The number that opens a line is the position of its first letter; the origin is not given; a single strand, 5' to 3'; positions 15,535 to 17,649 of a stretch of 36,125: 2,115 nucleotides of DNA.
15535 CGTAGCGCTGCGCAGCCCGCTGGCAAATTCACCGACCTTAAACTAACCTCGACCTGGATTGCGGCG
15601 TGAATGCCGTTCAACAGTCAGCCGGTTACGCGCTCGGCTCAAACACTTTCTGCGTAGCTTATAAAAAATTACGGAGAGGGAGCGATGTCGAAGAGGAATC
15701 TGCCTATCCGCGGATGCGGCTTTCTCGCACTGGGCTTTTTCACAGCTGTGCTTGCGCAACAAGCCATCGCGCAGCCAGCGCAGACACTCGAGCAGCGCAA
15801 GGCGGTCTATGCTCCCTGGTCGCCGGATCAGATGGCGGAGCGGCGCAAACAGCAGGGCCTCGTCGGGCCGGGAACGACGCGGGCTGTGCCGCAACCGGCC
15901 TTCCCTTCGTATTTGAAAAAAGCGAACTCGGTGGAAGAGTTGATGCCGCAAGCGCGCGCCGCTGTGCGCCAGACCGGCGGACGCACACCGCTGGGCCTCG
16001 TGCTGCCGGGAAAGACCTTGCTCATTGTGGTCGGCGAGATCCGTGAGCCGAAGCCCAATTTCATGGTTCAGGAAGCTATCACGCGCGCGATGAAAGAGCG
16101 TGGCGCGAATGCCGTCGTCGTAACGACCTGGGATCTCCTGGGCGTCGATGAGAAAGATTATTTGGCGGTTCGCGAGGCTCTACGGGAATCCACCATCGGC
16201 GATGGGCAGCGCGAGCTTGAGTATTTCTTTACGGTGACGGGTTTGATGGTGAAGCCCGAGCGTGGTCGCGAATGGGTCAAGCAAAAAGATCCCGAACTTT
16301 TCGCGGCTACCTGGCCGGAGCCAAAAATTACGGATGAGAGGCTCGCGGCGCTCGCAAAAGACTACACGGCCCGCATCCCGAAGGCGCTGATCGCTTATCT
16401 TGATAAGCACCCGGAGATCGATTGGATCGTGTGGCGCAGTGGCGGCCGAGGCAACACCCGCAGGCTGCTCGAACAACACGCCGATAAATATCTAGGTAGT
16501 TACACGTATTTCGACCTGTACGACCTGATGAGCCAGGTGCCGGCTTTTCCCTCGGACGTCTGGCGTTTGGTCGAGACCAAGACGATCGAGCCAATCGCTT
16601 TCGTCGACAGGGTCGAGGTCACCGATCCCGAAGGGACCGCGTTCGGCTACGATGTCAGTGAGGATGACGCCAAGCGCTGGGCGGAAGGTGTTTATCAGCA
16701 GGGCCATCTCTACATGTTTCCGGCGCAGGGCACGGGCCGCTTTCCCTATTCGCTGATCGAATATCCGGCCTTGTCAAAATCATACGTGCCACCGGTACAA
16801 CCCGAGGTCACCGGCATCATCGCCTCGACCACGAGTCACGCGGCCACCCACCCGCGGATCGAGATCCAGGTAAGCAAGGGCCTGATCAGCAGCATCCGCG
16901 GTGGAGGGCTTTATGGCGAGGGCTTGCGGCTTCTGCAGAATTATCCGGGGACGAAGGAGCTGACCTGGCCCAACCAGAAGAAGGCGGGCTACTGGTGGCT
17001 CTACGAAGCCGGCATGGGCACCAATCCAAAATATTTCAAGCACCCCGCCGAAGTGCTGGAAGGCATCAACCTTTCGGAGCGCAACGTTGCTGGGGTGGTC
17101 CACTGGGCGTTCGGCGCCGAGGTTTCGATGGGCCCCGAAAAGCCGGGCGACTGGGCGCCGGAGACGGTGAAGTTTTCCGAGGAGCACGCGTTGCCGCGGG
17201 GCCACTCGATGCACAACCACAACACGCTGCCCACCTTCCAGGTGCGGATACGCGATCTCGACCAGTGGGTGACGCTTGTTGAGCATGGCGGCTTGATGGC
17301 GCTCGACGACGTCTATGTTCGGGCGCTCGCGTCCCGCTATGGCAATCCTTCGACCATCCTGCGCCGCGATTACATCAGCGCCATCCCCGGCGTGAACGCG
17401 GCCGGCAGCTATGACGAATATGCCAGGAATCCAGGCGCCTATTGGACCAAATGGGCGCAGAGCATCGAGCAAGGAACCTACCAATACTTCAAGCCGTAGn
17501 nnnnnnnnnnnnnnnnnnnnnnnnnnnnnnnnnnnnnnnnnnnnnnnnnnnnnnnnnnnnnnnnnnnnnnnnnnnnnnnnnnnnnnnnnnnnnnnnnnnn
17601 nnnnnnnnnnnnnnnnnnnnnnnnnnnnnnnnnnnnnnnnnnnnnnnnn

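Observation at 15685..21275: Uncharacterised module: exported 604-aa protein + MacB/FtsE-type ATPase + 991-aa double-FtsX permease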

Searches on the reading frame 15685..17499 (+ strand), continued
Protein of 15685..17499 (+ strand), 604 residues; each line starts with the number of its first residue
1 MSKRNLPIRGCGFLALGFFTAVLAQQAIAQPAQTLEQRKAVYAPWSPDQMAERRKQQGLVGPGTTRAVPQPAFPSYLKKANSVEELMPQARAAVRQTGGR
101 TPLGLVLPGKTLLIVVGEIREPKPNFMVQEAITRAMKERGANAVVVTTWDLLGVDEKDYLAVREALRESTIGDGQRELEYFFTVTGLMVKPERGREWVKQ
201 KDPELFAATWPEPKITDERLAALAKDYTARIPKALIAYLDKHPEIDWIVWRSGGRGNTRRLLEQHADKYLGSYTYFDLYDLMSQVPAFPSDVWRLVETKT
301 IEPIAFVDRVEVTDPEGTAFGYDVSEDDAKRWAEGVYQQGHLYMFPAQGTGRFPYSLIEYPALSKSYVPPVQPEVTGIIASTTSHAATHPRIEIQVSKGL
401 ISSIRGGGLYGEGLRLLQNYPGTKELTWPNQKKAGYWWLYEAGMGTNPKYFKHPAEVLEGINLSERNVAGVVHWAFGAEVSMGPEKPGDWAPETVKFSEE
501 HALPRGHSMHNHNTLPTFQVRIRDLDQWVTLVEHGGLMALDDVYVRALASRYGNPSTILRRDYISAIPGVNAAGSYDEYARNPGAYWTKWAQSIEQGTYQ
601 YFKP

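Call 85: find_homologous_proteins(query=A4, max_evalue=1e-10)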
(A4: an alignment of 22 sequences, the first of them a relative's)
Query A4 (22 sequences) (500 aa, profile of the alignment): 467 proteins with E <= 1e-10 among 8000 candidates; the best 120 are listed.
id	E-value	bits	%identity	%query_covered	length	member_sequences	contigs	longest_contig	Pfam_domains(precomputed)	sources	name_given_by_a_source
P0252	4.4e-176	605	100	100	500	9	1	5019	-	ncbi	-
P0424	5.7e-168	578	82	100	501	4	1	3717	-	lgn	-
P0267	1.4e-167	577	50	98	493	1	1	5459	PF26233.1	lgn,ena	-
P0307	1.1e-165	570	31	98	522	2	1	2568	-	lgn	-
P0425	2.2e-165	569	50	100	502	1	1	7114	-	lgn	-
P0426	1.1e-164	567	47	98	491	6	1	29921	-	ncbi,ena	-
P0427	1.5e-163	563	63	100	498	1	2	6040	-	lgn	-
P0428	3.1e-163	562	47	98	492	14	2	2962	-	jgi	jgi:hypothetical protein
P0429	3.8e-163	562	56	98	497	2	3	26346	-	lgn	-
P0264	5.2e-163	561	49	95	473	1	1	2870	-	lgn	-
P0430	5.2e-161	555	50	100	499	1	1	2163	-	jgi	-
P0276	7.9e-159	548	46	94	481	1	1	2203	-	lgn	-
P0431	1.1e-158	547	48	100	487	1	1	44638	-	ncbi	-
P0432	3.4e-158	546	48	96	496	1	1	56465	-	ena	-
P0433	4.9e-158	545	37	96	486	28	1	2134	-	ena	-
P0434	9.3e-158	544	32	97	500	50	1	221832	-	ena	-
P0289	8.4e-156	538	44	94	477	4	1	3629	-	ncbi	-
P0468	6.1e-151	522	36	96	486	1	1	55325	PF26233.1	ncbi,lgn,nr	ncbi:MAG: hypothetical protein HY645_13880 [Acidobacteria bacterium]|nr:hypothetical protein [Acidob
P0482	4.1e-149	516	55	100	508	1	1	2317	PF26233.1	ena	-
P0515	3.8e-145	503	35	97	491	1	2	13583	PF26233.1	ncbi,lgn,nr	ncbi:MAG: hypothetical protein HY645_14600 [Acidobacteria bacterium]|nr:hypothetical protein [Acidob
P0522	2.1e-144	500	39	97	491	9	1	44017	PF26233.1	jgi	jgi:hypothetical protein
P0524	4.3e-144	499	40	97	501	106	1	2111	PF26233.1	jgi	jgi:hypothetical protein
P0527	2.4e-143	497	39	97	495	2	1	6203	PF26233.1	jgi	jgi:hypothetical protein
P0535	3.0e-142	493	40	98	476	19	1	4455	PF26233.1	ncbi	-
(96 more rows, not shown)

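Call 86: search_protein_families(library=pfam, max_evalue=1, proteins=[P0267, P0468, P0522, P0535, P0482])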
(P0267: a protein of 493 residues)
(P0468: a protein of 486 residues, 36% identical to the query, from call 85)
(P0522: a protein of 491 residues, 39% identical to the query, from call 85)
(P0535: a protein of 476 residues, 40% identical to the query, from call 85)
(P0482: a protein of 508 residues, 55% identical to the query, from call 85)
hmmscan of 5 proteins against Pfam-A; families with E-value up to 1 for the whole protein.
P0267 (493 aa): 0 families

P0468 (486 aa): 0 families

P0522 (491 aa): 0 families

P0535 (476 aa): 1 family
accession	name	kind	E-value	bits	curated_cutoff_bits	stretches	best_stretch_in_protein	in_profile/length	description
PF18281.7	BILBO1_N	-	0.17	12.6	28.3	1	160-217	8-67/92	BILBO1 N-terminal domain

P0482 (508 aa): 0 families

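Call 87: find_encoding_contigs(protein=P0468, flank=7000, max_places=1)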
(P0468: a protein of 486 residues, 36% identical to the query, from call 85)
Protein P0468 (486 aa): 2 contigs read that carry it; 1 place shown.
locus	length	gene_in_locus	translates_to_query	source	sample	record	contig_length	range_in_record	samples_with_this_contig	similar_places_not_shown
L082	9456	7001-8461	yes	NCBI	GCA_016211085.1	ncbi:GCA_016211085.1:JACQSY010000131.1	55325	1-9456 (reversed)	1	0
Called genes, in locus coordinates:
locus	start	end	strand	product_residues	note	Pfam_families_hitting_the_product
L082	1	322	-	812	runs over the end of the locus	PF01315:Ald_Xan_dh_C, PF02738:MoCoBD_1, PF20256:MoCoBD_2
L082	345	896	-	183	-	PF00111:Fer2, PF13085:Fer2_3 (weak), PF01799:Fer2_2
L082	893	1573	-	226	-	PF00440:TetR_N, PF17932:TetR_C_24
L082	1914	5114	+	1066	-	PF07715:Plug (faint), PF13620:CarboxypepD_reg, PF13715:CarbopepD_reg_2 (weak), PF25183:OMP_b-brl_4, PF00593:TonB_dep_Rec_b-barrel (weak)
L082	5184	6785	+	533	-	-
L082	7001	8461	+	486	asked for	PF26233:NicX (weak)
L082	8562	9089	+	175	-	-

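Call 88: find_encoding_contigs(protein=P0522, flank=7000, max_places=1)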
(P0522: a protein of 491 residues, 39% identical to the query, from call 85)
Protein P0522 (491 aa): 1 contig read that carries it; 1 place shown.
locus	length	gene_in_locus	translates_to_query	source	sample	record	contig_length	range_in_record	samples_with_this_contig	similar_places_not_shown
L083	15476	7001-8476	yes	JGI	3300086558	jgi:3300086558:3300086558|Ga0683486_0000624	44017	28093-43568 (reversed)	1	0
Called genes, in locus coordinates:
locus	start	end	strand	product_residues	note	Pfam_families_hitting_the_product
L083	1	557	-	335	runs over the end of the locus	?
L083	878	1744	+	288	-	PF02668:TauD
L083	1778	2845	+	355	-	PF13379:NMT1_2, PF09084:NMT1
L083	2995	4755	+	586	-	PF02776:TPP_enzyme_N, PF00205:TPP_enzyme_M (weak), PF02775:TPP_enzyme_C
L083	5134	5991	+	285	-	PF00005:ABC_tran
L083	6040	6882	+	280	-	PF00528:BPD_transp_1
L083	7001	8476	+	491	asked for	PF26233:NicX (faint)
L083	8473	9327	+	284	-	PF07728:AAA_5, PF08406:CbbQ_C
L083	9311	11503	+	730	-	-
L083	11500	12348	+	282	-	PF00106:adh_short, PF01370:Epimerase, PF08659:KR, PF13460:NAD_binding_10 (weak), PF13561:adh_short_C2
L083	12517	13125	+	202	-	-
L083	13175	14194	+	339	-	PF00248:Aldo_ket_red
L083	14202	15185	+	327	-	PF02423:OCD_Mu_crystall, PF01488:Shikimate_DH (weak)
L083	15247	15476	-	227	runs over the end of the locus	PF13489:Methyltransf_23, PF13847:Methyltransf_31 (faint), PF08241:Methyltransf_11, PF08242:Methyltransf_12, PF13649:Methyltransf_25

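Call 89: find_encoding_contigs(protein=P0431, flank=7000, max_places=1)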
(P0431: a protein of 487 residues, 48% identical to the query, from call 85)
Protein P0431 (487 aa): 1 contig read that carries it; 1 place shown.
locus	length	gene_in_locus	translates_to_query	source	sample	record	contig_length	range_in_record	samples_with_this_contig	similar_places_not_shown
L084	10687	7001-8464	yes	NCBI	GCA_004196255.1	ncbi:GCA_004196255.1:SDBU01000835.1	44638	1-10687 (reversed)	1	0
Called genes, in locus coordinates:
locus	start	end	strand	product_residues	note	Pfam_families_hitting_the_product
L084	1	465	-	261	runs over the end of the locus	-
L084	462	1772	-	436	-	PF10102:DUF2341, PF13385:Laminin_G_3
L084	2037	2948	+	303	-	PF00005:ABC_tran, PF13304:AAA_21 (faint)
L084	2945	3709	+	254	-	PF01061:ABC2_membrane, PF12698:ABC2_membrane_3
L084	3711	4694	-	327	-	PF00579:tRNA-synt_1b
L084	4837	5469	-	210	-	PF00300:His_Phos_1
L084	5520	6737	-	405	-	PF07690:MFS_1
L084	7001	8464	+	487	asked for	-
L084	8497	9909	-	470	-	PF21269:TreT_GT1, PF20706:GT4-conflict, PF00534:Glycos_transf_1, PF13692:Glyco_trans_1_4, PF13524:Glyco_trans_1_2 (weak)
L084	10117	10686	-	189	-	?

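Call 90: find_encoding_contigs(protein=P0434, flank=7000, max_places=1)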
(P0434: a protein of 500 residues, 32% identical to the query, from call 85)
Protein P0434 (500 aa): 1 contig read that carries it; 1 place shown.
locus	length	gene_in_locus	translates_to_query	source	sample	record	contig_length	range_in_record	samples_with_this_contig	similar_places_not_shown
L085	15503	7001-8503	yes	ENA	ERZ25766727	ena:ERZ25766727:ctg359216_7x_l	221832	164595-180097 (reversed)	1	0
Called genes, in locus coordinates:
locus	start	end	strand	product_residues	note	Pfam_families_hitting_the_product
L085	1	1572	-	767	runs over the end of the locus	PF06452:CBM9_1 (weak), PF19313:DUF5916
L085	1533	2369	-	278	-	PF04909:Amidohydro_2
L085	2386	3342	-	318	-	PF00296:Bac_luciferase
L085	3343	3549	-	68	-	-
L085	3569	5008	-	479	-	PF20695:UbiD_N (weak), PF01977:UbiD, PF20696:UbiD_C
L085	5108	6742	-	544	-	PF20695:UbiD_N, PF01977:UbiD, PF20696:UbiD_C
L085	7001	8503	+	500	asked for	-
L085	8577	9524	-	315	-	-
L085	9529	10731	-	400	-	PF00108:Thiolase_N, PF02803:Thiolase_C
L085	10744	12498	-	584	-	PF02771:Acyl-CoA_dh_N, PF02770:Acyl-CoA_dh_M, PF00441:Acyl-CoA_dh_1, PF22924:ACOX_C_alpha1, PF08028:Acyl-CoA_dh_2 (weak), PF12806:Acyl-CoA_dh_C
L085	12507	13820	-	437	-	PF06808:DctM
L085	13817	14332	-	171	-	PF04290:DctQ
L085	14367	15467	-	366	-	PF03480:DctP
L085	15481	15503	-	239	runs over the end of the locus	PF14512:TM1586_NiRdase (faint), PF00881:Nitroreductase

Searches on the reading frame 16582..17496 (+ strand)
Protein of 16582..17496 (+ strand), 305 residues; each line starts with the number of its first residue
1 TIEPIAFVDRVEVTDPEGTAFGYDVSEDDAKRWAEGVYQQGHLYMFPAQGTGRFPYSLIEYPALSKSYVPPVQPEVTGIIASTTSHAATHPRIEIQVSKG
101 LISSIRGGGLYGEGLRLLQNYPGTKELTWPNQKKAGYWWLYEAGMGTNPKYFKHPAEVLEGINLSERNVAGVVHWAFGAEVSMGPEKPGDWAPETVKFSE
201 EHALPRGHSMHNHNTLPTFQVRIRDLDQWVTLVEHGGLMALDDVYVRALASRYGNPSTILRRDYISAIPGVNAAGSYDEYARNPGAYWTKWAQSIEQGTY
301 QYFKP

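Call 62: search_protein_families(library=pfam, max_evalue=10, proteins=[window:16582-17496:+])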
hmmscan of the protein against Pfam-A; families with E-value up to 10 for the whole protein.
seq(305 aa): 1 family
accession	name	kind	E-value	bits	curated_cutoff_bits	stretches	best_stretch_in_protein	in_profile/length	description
PF14117.11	DUF4287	-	0.058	13.9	27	0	199-210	41-52/60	Domain of unknown function (DUF4287)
